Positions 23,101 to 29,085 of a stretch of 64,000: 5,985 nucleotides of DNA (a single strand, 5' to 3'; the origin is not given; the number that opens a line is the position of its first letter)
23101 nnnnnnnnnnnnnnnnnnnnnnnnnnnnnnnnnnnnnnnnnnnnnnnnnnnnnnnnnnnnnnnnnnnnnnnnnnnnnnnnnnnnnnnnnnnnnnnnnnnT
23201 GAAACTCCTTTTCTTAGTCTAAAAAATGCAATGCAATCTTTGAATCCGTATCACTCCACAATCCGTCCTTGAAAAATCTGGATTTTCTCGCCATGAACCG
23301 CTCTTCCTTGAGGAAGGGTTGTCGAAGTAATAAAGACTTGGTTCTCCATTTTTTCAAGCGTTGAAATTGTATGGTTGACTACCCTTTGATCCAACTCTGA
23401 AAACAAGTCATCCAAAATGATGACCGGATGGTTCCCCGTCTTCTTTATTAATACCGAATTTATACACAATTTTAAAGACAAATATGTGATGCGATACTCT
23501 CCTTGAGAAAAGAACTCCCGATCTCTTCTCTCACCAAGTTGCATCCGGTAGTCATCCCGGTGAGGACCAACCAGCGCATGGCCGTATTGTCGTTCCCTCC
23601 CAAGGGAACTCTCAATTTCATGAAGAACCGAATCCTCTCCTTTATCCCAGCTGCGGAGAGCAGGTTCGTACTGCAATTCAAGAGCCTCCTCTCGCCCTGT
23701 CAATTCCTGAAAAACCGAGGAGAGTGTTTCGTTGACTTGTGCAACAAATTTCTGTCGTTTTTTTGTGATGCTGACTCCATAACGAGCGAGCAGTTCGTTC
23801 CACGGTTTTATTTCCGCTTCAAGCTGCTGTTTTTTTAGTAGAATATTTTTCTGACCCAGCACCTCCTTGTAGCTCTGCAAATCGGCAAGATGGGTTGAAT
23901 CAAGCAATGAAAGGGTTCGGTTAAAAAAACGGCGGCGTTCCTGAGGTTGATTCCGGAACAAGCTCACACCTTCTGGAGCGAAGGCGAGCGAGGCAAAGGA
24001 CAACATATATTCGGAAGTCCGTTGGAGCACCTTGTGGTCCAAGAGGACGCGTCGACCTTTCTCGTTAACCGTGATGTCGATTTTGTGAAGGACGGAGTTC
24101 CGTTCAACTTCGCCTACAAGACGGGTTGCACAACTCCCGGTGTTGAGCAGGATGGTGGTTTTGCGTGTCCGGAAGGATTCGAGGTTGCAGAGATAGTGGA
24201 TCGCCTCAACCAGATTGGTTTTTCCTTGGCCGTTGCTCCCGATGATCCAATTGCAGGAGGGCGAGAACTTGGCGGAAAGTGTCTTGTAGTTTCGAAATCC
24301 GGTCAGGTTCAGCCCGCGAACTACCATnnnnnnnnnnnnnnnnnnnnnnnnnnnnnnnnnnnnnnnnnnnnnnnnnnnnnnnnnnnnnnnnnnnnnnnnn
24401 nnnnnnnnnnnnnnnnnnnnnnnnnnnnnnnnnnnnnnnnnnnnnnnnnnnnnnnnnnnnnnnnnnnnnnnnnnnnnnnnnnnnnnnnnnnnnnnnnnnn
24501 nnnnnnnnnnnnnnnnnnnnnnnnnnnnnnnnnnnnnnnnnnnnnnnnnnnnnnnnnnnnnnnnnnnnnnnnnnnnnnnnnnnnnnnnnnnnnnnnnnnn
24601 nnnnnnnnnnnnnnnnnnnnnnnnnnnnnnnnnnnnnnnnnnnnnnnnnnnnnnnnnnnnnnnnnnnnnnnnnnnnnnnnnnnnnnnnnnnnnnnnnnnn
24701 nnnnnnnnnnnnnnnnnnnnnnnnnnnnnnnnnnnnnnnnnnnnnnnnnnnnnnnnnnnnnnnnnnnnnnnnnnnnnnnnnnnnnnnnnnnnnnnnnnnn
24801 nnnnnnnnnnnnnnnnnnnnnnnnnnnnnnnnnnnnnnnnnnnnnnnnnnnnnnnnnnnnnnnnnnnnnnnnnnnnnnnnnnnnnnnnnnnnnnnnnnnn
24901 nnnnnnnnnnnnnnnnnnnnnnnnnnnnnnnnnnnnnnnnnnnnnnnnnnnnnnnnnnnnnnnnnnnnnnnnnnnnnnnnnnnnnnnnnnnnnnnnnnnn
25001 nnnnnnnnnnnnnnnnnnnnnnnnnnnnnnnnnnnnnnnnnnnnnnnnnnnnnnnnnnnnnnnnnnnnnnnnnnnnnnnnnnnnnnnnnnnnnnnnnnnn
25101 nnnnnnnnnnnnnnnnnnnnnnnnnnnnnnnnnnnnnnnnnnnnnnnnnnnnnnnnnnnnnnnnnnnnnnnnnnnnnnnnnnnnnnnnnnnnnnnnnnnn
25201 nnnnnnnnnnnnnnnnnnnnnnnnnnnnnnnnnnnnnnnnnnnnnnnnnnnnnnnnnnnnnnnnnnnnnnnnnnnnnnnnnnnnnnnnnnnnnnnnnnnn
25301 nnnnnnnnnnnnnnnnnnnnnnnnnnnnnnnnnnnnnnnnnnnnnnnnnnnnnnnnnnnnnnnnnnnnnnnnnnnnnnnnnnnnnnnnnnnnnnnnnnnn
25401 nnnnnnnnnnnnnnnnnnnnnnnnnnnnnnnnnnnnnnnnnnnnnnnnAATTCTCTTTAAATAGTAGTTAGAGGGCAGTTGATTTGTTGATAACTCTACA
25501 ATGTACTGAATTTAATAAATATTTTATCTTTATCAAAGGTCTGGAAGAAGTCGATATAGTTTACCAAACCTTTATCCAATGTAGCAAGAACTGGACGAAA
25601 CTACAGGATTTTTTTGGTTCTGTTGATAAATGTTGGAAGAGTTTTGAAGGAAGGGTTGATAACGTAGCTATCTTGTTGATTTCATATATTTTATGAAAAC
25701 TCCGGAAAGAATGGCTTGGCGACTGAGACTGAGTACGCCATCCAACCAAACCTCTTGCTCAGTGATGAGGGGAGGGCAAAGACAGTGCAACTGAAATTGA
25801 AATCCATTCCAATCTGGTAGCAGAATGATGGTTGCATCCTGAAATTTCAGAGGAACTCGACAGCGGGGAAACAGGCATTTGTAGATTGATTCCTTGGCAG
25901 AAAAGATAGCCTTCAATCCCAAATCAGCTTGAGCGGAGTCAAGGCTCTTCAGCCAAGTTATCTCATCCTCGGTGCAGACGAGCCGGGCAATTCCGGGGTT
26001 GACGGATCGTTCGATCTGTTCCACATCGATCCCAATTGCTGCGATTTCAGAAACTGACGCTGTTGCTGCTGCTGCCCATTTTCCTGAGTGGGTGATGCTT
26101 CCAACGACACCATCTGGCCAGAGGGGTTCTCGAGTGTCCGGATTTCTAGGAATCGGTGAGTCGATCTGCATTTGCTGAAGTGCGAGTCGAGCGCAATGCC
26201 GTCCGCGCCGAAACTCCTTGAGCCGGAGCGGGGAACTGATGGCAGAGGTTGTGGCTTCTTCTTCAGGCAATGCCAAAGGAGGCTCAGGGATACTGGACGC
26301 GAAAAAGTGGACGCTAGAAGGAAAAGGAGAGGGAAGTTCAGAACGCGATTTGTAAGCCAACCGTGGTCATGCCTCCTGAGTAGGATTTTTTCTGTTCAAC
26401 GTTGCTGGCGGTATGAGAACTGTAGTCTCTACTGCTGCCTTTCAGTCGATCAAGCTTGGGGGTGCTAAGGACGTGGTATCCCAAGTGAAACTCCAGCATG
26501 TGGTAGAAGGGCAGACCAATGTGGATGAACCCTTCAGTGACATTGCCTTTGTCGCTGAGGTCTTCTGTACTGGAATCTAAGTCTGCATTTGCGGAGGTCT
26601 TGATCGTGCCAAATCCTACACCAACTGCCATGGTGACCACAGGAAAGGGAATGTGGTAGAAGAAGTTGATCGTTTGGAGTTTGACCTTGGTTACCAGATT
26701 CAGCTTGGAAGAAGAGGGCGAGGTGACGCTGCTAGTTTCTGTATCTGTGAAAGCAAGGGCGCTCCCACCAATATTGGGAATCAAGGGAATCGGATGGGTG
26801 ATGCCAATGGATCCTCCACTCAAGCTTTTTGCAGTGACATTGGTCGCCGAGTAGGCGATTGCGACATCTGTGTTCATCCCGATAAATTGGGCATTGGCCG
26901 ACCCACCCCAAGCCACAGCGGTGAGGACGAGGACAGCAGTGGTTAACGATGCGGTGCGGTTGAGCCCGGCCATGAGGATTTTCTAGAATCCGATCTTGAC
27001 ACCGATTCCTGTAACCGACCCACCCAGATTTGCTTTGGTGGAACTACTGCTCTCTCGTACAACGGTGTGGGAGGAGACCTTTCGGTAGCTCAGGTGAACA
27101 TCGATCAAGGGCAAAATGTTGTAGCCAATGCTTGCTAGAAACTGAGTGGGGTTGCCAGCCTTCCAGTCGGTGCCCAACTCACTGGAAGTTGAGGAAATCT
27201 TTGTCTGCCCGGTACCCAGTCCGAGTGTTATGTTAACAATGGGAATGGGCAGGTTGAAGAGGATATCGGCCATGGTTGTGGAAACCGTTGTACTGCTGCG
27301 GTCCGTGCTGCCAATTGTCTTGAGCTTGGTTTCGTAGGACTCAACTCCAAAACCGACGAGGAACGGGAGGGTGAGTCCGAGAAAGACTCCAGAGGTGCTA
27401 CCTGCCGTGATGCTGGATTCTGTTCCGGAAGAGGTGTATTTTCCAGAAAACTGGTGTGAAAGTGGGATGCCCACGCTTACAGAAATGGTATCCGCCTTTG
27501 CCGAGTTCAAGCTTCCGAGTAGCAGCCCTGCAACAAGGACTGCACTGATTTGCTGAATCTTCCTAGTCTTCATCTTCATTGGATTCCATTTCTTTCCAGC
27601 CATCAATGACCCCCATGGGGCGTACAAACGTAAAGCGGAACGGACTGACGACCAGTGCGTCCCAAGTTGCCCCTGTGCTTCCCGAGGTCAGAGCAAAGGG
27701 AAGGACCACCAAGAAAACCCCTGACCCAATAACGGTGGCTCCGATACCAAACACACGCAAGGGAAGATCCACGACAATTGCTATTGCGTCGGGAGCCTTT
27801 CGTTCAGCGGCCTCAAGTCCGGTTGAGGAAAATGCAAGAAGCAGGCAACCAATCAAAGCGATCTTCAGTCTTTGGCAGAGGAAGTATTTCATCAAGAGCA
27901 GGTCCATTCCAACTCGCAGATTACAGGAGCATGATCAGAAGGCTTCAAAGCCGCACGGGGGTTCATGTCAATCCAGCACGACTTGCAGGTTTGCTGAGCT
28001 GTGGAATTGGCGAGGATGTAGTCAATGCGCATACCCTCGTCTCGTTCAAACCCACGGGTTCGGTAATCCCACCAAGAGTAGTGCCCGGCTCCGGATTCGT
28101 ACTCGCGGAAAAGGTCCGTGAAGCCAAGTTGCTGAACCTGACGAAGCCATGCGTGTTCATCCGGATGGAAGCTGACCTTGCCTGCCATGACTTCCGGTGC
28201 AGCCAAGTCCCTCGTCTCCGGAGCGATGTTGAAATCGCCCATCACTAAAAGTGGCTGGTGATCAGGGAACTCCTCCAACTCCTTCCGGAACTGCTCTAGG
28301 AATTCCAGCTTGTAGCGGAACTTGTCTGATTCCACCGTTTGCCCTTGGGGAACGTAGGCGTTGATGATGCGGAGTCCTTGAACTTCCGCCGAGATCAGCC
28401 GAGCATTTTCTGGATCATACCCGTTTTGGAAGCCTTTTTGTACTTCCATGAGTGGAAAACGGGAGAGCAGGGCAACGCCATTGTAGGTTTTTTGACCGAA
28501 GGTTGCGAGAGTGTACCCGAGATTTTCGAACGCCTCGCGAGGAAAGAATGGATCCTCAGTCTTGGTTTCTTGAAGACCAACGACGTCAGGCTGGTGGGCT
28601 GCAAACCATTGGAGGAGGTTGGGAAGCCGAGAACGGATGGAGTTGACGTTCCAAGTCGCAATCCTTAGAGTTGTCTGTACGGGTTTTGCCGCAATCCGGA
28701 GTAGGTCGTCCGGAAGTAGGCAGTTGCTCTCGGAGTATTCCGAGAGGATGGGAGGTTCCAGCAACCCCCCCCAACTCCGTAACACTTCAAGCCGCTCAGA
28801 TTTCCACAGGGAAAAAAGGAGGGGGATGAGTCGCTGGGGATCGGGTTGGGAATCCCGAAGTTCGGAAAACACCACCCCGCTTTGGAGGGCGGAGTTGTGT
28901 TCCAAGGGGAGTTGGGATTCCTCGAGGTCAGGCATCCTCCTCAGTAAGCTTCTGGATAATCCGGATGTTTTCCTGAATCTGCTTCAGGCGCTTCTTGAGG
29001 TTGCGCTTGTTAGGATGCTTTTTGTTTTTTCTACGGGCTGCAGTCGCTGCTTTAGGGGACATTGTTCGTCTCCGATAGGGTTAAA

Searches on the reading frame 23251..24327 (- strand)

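Call 34: search_protein_families(library=pfam, proteins=[window:23251-24327:-], max_evalue=0.0001)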
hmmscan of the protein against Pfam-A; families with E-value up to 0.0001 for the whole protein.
window:23251-24327:- (358 aa): 3 families
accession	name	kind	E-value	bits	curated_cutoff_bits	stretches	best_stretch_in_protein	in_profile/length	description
PF02463.25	SMC_N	-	8.9e-22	78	40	1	3-337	2-198/220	RecF/RecN/SMC N terminal domain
PF13175.12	AAA_15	-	6.7e-11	42.8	32.1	1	1-234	1-187/374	AAA ATPase domain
PF13476.12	AAA_23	-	2.3e-07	32.1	27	1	6-112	2-107/201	AAA domain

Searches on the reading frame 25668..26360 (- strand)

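Call 27: search_protein_families(library=pfam, proteins=[window:25668-26360:-], max_evalue=0.001)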
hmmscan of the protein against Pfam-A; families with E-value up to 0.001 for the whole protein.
window:25668-26360:- (230 aa): 2 families
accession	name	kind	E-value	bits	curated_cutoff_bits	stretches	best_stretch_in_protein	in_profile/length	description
PF17837.6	4PPT_N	-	1.9e-19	69.9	27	1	41-101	8-68/68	4'-phosphopantetheinyl transferase N-terminal domain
PF01648.25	ACPS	-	6.5e-15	55.6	25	1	108-187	1-85/111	4'-phosphopantetheinyl transferase superfamily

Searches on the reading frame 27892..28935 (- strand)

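Call 3: search_protein_families(library=pfam, proteins=[window:27892-28935:-], max_evalue=1)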
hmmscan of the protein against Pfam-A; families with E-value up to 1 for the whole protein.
window:27892-28935:- (347 aa): 4 families
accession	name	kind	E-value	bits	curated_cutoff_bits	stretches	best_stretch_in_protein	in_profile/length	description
PF03372.29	Exo_endo_phos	-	2.9e-33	115.9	24.5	1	93-335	1-225/225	Endonuclease/Exonuclease/phosphatase family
PF14529.12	Exo_endo_phos_2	-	0.012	15.9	27.4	1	189-237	2-41/117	Endonuclease-reverse transcriptase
PF12152.13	eIF_4G1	-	0.06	13.9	27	1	202-225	47-70/70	Eukaryotic translation initiation factor 4G1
PF22669.2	Exo_endo_phos2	-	0.11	12.4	27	0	222-339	164-286/288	Endonuclease/Exonuclease/phosphatase family 2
